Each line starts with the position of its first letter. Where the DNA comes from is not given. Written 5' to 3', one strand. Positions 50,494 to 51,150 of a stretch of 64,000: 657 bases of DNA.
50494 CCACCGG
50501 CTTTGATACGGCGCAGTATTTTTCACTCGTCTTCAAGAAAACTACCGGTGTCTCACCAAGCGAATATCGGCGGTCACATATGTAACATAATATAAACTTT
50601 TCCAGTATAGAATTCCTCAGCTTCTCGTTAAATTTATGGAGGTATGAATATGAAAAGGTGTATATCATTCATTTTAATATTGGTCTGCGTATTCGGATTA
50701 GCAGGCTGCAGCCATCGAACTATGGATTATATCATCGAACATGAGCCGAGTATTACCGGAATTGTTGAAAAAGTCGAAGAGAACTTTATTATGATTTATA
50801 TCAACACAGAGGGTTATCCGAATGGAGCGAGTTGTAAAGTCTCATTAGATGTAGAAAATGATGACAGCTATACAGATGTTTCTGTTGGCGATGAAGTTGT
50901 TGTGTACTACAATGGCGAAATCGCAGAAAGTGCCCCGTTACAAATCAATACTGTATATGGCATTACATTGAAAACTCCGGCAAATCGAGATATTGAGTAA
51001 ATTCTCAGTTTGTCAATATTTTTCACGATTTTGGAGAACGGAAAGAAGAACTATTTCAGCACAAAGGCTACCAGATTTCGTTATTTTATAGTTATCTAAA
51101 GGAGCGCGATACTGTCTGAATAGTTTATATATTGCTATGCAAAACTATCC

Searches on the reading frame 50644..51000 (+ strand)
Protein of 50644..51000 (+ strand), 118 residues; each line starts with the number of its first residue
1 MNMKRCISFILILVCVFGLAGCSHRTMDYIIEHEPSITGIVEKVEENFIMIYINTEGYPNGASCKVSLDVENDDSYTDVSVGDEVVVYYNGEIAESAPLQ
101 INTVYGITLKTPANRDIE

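Call 9: search_protein_families(library=pfam, proteins=[window:50644-51000:+])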
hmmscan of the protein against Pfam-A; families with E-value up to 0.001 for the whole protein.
window:50644-51000:+ (118 aa): 1 family
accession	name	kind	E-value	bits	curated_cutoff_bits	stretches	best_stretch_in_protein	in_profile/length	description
PF11518.13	DUF3221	-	1.3e-05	25.9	26.4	1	40-101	14-73/82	Protein of unknown function (DUF3221)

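Call 10: search_protein_families(library=ncbifam, proteins=[window:50644-51000:+])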
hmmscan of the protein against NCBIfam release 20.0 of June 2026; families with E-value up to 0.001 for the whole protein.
window:50644-51000:+ (118 aa): 0 families

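Call 51: find_encoding_contigs(protein=window:50644-51000:+, flank=3000, max_places=6)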
Protein window:50644-51000:+ (118 aa): 8 contigs read that carry it; 4 places shown.
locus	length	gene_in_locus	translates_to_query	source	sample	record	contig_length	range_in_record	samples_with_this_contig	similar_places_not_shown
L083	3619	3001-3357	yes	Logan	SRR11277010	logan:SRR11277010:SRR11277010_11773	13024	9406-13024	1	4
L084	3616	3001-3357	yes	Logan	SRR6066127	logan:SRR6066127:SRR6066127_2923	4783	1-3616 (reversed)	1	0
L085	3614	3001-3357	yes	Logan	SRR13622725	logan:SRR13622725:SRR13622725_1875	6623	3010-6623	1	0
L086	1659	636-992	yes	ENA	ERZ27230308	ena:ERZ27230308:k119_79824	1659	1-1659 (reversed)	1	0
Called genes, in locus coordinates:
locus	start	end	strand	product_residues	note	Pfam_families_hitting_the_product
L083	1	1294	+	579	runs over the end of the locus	PF06580:His_kinase, PF02518:HATPase_c (weak)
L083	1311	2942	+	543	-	PF00072:Response_reg, PF00165:HTH_AraC (weak), PF12833:HTH_18, PF00165:HTH_AraC (weak)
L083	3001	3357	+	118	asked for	PF11518:DUF3221 (weak)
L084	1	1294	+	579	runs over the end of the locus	PF06580:His_kinase, PF02518:HATPase_c (weak)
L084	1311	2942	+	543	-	PF00072:Response_reg, PF00165:HTH_AraC (weak), PF12833:HTH_18, PF00165:HTH_AraC (weak)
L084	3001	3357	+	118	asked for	PF11518:DUF3221 (weak)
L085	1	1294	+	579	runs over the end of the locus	PF06580:His_kinase, PF02518:HATPase_c (faint)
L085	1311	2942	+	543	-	PF00072:Response_reg, PF00165:HTH_AraC (weak), PF12833:HTH_18, PF00165:HTH_AraC (weak)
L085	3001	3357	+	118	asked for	PF11518:DUF3221 (weak)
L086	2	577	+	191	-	?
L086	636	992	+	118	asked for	PF11518:DUF3221 (weak)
